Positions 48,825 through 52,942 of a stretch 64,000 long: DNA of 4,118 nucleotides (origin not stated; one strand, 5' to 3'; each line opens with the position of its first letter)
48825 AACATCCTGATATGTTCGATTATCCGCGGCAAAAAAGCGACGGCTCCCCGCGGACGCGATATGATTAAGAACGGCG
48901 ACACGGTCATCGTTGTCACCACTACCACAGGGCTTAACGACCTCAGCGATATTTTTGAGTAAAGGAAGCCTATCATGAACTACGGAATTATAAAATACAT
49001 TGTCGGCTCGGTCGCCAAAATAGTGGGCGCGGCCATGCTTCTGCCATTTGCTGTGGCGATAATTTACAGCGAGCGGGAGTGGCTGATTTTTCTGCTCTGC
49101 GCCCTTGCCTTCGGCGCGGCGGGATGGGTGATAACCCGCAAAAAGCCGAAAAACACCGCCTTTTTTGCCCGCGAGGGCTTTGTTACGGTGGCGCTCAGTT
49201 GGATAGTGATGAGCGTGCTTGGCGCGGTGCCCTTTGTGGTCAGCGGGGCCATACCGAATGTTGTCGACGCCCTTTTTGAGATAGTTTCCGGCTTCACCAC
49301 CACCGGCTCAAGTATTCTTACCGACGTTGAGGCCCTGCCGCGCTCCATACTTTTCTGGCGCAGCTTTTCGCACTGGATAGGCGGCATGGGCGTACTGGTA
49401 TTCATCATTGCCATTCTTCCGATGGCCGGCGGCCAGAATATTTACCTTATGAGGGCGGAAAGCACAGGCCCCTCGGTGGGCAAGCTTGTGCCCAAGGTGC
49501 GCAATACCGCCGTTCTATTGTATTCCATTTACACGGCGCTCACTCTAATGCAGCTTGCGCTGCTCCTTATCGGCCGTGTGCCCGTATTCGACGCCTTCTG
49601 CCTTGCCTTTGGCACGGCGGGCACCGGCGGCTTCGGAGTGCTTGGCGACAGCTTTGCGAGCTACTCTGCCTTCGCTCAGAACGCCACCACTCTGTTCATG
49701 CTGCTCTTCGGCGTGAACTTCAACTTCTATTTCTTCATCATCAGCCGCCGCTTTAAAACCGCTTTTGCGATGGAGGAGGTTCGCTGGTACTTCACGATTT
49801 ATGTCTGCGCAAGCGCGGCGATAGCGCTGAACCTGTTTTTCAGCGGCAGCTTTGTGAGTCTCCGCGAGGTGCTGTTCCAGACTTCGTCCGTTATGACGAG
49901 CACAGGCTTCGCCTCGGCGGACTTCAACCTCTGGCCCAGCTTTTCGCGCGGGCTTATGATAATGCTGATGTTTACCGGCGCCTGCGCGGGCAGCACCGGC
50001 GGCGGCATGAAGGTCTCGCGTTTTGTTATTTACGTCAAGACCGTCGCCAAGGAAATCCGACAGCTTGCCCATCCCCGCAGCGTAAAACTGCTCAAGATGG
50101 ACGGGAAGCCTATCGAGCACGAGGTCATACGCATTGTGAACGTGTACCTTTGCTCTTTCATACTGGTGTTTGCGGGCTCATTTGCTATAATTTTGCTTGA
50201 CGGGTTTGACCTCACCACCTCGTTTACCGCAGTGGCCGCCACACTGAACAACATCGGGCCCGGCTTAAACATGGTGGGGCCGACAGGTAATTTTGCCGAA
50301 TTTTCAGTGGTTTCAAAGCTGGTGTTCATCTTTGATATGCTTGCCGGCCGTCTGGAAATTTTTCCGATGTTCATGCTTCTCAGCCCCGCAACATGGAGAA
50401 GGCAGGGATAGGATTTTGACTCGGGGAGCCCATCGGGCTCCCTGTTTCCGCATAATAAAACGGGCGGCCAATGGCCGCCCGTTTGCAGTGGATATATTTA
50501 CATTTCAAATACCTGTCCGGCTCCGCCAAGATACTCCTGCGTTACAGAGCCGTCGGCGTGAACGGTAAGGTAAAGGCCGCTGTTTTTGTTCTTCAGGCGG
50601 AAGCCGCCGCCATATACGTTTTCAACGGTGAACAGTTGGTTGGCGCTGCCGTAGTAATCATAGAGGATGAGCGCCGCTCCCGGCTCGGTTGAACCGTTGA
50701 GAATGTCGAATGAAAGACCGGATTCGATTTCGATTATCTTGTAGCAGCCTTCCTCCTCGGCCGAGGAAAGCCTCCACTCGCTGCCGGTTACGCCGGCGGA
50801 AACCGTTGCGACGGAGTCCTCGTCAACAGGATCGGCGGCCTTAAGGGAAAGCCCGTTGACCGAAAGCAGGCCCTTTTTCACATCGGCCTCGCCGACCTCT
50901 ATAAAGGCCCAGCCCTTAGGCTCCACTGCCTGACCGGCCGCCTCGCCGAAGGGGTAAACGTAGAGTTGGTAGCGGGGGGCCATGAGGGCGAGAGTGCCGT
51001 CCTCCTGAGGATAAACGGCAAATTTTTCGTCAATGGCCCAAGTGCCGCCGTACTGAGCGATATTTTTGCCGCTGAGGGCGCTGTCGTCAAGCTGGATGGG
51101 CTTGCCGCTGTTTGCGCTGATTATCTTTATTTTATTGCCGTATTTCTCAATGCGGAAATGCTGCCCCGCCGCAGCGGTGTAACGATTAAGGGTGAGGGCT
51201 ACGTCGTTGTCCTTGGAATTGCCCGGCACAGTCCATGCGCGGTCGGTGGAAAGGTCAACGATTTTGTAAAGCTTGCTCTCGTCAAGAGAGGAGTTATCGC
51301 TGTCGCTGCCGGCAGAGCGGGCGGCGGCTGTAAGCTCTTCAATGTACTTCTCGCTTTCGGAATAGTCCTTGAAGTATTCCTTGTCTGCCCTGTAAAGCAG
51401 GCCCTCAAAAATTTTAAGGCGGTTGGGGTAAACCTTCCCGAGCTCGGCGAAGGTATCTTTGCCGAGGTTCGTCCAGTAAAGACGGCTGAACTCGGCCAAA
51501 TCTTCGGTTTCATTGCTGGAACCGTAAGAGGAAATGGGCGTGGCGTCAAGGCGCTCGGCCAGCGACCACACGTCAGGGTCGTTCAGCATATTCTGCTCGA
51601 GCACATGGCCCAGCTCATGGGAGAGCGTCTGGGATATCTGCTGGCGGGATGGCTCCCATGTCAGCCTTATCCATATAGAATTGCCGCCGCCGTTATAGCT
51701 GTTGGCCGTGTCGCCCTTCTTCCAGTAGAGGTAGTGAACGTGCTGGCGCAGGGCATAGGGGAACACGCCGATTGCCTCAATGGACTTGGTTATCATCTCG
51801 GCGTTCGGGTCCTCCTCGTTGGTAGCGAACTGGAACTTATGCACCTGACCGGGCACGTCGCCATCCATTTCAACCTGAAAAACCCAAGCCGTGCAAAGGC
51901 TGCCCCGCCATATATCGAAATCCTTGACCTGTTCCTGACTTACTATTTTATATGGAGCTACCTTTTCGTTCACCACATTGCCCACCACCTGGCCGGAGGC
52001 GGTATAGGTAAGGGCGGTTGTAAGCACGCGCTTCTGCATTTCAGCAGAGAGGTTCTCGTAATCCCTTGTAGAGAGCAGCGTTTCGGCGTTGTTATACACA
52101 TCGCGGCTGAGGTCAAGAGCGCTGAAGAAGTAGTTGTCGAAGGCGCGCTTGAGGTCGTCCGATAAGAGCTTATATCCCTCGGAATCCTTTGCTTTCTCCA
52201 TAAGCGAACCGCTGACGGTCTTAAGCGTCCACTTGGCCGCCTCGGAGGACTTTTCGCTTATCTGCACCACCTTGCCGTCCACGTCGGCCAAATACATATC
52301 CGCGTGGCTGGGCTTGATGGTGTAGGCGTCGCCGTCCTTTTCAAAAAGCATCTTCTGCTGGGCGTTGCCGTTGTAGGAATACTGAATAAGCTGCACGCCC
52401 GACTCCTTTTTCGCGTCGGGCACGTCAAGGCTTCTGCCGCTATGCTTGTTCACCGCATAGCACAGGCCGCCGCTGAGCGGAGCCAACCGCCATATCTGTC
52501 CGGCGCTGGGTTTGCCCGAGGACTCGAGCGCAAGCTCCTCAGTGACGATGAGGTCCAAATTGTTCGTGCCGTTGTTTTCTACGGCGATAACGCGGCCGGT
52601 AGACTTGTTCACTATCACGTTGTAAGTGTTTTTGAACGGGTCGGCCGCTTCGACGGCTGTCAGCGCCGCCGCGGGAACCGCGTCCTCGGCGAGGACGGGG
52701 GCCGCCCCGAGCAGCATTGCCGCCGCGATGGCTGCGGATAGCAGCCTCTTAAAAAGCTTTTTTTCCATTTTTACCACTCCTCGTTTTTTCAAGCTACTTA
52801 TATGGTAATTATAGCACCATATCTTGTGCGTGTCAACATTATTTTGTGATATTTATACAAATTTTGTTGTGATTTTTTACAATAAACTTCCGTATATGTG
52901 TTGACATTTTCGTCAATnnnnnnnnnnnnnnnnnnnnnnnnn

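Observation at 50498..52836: Second, divergently transcribed paralog of the ATLF-like/ricin protein, indicating a small expanding family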

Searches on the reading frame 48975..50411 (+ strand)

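Call 23: search_protein_families(library=pfam, proteins=[window:48975-50411:+], max_evalue=0.00001)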
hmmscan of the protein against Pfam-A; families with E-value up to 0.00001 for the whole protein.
window:48975-50411:+ (478 aa): 1 family
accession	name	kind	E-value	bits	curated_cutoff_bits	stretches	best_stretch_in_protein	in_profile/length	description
PF02386.22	TrkH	-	3.8e-58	197.6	27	2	38-264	7-250/502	Cation transport protein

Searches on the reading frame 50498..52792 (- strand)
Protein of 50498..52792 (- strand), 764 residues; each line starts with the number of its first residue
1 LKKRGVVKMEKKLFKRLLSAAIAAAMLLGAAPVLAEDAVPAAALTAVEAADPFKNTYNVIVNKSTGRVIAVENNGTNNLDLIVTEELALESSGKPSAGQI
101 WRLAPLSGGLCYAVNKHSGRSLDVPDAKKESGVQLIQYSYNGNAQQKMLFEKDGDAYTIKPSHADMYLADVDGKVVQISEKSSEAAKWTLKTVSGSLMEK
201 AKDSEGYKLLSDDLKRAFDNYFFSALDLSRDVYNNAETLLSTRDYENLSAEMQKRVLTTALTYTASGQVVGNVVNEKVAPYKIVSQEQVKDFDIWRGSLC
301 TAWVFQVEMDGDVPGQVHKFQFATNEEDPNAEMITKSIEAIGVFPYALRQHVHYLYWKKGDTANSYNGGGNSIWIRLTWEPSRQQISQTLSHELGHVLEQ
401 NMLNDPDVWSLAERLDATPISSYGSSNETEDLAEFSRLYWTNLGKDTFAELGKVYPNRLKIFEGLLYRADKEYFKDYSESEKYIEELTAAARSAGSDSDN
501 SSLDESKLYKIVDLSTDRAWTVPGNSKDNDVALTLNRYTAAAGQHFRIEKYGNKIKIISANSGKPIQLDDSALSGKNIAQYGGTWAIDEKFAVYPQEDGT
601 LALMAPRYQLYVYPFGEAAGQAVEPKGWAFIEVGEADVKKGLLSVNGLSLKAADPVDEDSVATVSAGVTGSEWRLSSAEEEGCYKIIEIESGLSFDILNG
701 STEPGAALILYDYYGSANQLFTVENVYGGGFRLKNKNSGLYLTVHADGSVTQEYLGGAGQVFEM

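Call 4: search_protein_families(library=pfam, proteins=[window:50498-52768:-], max_evalue=0.1)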
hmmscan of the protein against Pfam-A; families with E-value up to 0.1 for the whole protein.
window:50498-52768:- (756 aa): 3 families
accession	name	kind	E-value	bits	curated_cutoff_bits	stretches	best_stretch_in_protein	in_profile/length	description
PF14200.12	RicinB_lectin_2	-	1e-35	122.7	25.6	3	664-740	4-79/89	Ricin-type beta-trefoil lectin domain-like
PF00652.28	Ricin_B_lectin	-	9.6e-10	39.2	29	1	106-192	6-94/126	Ricin-type beta-trefoil lectin domain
PF12866.13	DUF3823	-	0.04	14.6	27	0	110-147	10-45/90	Protein of unknown function (DUF3823) N-terminal domain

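Call 5: search_solved_structures(query=window:50498-52768:-, max_evalue=1, show_alignments=3)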
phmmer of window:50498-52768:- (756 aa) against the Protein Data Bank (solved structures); distinct sequences matched with E-value up to 1: 15.
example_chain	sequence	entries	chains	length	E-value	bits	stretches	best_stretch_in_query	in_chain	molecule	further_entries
3pg0_A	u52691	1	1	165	6.5e-19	70.9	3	90-139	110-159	ThreeFoil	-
3vsf_A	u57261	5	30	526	4.6e-10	41.7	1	49-158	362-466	Ricin B lectin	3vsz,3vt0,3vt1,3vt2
6lci_A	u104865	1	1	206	4.3e-05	25.3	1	38-170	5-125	mdaA-1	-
7y78_A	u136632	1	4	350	0.0028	19.2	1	108-145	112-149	Toxin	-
8bad_A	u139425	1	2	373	0.013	17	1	43-142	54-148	Binary toxin A-like protein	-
1knl_A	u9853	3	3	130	0.015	16.8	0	98-142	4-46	ENDO-1,4-BETA-XYLANASE A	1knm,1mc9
1isv_A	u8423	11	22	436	0.038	15.5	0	673-716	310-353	endo-1,4-beta-D-xylanase | ENDO-1,4-BETA-XYLANASE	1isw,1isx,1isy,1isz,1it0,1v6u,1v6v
2d1z_A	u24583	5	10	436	0.039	15.5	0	673-716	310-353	ENDO-1,4-BETA-D-XYLANASE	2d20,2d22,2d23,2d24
5gqd_A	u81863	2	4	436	0.039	15.5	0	673-716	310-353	Beta-xylanase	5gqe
3wmy_A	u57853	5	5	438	0.086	14.3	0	685-715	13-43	Extracellular exo-alpha-L-arabinofuranosidase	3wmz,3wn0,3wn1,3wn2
7znx_A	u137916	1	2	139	0.29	12.6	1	672-736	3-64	Cocaprin 1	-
4ion_A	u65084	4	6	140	0.29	12.6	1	675-738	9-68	Ricin B-like lectin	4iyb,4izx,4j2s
1od6_A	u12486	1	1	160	0.7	11.3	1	139-248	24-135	PHOSPHOPANTETHEINE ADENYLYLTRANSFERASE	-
6ifa_A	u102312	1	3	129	0.73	11.3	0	683-721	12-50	lectin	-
6ifb_A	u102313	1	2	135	0.74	11.2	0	683-721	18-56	lectin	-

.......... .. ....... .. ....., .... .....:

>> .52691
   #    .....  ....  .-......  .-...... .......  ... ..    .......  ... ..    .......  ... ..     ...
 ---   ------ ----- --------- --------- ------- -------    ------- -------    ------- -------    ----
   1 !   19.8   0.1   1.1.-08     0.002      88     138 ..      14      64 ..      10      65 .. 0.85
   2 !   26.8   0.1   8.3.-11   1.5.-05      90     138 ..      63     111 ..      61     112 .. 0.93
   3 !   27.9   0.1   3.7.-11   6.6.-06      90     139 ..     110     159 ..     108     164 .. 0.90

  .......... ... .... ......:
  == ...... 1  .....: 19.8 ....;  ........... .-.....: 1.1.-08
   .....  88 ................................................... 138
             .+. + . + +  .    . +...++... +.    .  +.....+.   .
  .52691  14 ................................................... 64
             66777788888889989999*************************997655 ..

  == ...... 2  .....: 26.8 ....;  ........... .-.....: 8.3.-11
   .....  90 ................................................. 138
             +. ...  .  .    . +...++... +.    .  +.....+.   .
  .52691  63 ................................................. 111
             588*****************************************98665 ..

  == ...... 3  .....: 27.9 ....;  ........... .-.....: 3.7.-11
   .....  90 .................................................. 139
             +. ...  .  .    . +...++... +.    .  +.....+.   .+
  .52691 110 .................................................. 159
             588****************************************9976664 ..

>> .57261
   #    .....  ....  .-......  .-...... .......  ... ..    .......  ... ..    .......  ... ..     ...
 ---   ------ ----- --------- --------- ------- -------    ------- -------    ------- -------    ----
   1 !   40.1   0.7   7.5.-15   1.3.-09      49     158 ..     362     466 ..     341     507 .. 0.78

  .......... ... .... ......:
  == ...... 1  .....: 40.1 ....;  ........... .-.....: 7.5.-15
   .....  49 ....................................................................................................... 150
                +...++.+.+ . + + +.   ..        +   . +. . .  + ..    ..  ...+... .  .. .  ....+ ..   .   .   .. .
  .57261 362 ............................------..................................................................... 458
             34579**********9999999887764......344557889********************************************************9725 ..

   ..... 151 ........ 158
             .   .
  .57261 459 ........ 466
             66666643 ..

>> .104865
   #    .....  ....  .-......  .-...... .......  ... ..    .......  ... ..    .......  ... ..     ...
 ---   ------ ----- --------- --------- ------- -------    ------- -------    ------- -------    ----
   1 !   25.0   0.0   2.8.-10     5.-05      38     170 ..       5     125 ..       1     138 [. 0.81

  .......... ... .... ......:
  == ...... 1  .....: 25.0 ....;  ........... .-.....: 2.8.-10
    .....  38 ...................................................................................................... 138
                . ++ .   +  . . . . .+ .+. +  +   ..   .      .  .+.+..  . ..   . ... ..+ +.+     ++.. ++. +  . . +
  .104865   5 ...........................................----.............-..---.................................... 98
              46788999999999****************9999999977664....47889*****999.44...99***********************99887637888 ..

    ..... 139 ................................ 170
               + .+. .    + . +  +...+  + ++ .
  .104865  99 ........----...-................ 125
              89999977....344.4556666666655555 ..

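Call 6: search_protein_families(library=ncbifam, proteins=[window:50498-52768:-], max_evalue=1)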
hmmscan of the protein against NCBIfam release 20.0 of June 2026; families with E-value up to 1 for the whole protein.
window:50498-52768:- (756 aa): 2 families
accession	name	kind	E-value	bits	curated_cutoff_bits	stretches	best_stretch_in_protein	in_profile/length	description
NF035930.1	lectin_2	subfamily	0.00096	18.9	100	1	678-717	121-159/238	lectin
TIGR04549.1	LP_HExxH_w_tonB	subfamily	0.069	12.4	75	0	378-433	137-207/261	substrate import-associated zinc metallohydrolase lipoprotein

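Call 56: find_encoding_contigs(protein=window:50498-52768:-, flank=3000, max_places=4)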
Protein window:50498-52768:- (756 aa): no gene with exactly this product is on record in the collection.

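Call 58: list_cluster_members(proteins=[P0004, P0003, window:50498-52792:-, window:50498-52768:-])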
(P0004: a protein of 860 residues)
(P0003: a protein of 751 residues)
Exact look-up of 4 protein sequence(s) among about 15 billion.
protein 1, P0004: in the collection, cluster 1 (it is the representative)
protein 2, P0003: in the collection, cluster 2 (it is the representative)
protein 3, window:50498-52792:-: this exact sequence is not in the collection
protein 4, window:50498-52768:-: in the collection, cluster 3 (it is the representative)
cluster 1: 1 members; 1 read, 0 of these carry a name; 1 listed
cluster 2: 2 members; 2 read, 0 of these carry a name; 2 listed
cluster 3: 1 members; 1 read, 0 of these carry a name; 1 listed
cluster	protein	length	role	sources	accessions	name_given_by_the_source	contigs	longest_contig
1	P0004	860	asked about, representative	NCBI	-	-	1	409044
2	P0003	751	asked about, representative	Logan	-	-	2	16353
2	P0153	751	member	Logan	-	-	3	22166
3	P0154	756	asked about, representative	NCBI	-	-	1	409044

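Call 67: predict_structure(alignment_id=A6)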
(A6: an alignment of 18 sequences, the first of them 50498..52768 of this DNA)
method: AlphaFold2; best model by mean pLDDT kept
length: 756 residues; sequences in the alignment: 18
mean_pLDDT: 88.1   pTM: 0.80
mean pLDDT of the five models: 88.1, 88.0, 86.8, 86.5, 84.7
residues with pLDDT >= 90: 500; 70-90: 197; 50-70: 20; < 50: 39
segments of 3 or more residues with pLDDT < 50: 1-8, 10-12, 14-16, 18-40
pLDDT, mean of each block of 10 residues (from residue 1): 42 45 28 34 82 95 93 95 81 87 91 94 96 88 93 95 97 95 91 95 95 91 88 90 94 88 83 97 87 96 93 96 95 95 95 88 90 92 94 89 94 85 94 90 95 97 95 95 87 91 95 92 92 94 88 88 85 68 92 92 90 92 94 93 74 81 90 87 88 92 86 91 94 95 93 94
secondary structure, 60 per line:
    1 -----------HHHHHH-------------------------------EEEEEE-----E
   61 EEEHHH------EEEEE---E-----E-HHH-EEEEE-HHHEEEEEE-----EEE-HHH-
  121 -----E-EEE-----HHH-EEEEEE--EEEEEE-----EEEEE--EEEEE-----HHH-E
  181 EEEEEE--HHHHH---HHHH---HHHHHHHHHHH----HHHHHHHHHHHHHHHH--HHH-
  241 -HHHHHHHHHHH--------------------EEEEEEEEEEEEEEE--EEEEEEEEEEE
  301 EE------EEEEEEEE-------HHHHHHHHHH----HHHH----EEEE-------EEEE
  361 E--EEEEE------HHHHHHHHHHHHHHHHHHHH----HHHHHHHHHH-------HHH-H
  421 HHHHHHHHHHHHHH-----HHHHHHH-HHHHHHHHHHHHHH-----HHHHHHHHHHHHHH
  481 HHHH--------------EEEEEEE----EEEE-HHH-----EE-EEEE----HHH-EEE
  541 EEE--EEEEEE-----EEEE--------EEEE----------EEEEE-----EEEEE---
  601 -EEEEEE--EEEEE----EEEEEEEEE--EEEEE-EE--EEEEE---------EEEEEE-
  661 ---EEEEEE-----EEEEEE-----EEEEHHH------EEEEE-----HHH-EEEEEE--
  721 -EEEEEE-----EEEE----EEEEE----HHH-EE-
elements in order (helices of 4 or more, strands of 3 or more residues): H12-17 E49-54 E60-63 E73-77 E93-97 E102-107 E113-115 E128-130 E140-145 E148-153 E159-163 E166-170 E180-186 H189-193 H197-200 H204-214 H219-234 H242-252 E273-287 E290-302 E309-316 H324-333 H338-341 E346-349 E357-361 E364-368 H375-394 H399-408 H420-434 H440-446 H448-461 H467-484 E499-505 E510-513 E526-529 E538-543 E546-551 E557-560 E569-572 E583-587 E593-597 E602-607 E610-614 E619-627 E630-634 E640-644 E654-659 E664-669 E675-680 E686-689 E699-703 E713-718 E722-727 E733-736 E741-745
